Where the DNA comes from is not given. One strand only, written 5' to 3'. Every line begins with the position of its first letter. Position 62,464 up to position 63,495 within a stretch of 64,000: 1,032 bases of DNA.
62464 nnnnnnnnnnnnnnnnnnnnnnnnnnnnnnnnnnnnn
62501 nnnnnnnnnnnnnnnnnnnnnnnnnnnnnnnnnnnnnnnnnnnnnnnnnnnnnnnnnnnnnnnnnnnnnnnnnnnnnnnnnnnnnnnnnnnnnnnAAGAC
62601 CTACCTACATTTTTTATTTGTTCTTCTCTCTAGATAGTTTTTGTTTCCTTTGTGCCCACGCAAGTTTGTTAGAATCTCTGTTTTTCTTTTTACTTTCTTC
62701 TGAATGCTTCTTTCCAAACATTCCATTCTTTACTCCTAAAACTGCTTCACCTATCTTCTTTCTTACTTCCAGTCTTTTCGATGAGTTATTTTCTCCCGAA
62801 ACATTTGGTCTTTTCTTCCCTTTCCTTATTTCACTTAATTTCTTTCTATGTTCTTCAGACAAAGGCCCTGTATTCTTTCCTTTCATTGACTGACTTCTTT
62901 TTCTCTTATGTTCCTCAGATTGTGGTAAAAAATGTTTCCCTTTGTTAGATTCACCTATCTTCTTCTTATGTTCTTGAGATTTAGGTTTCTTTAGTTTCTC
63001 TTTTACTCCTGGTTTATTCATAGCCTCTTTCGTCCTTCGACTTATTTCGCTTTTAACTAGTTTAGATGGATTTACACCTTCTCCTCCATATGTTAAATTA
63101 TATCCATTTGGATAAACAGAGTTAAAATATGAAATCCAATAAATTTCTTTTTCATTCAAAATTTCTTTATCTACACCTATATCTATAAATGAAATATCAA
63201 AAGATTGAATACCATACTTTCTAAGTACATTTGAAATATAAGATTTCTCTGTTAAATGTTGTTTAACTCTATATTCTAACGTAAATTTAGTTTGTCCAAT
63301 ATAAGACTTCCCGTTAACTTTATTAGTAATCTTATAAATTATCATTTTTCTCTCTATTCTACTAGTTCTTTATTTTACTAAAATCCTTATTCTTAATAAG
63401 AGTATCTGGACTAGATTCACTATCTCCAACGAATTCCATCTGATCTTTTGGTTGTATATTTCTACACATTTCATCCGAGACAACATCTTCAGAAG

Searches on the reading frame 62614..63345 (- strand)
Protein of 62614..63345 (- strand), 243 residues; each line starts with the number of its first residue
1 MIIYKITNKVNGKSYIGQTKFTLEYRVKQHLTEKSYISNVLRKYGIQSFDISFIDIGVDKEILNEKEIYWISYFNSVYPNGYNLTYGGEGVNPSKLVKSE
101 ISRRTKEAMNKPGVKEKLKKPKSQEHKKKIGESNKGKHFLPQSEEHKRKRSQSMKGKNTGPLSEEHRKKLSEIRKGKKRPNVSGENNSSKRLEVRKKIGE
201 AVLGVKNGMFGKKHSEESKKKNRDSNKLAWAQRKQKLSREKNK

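Call 4: search_protein_families(library=pfam, proteins=[window:62614-63345:-], max_evalue=1)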
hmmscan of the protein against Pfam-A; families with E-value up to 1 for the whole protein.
window:62614-63345:- (243 aa): 3 families
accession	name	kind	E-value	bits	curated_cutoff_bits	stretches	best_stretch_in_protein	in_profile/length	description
PF07460.16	NUMOD3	-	4.4e-15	55.8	20.4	4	193-221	7-35/37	NUMOD3 motif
PF01541.30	GIY-YIG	-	4.1e-08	33.8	22.6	1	2-83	3-78/78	GIY-YIG catalytic domain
PF19835.5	SegE_GIY-YIG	-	0.023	15.3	25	1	3-30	20-47/123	Putative endonuclease segE, GIY-YIG domain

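Call 6: search_protein_families(library=phrogs, proteins=[window:62614-63345:-], max_evalue=0.001)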
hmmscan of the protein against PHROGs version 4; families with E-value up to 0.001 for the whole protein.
window:62614-63345:- (243 aa): 5 families
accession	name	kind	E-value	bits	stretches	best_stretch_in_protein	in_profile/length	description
phrog_314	-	DNA, RNA and nucleotide metabolism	5.6e-36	125.6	1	2-236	180-342/574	homing endonuclease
phrog_7168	-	DNA, RNA and nucleotide metabolism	1.7e-19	71.3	1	2-216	3-219/284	homing endonuclease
phrog_19446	-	DNA, RNA and nucleotide metabolism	1.1e-11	45.7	1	3-167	4-174/254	homing endonuclease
phrog_5123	-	DNA, RNA and nucleotide metabolism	7.9e-10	39.9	1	2-89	3-93/152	homing endonuclease with GIY-YIG motif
phrog_20015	-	DNA, RNA and nucleotide metabolism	5.2e-07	30.8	1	2-30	4-32/46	endonuclease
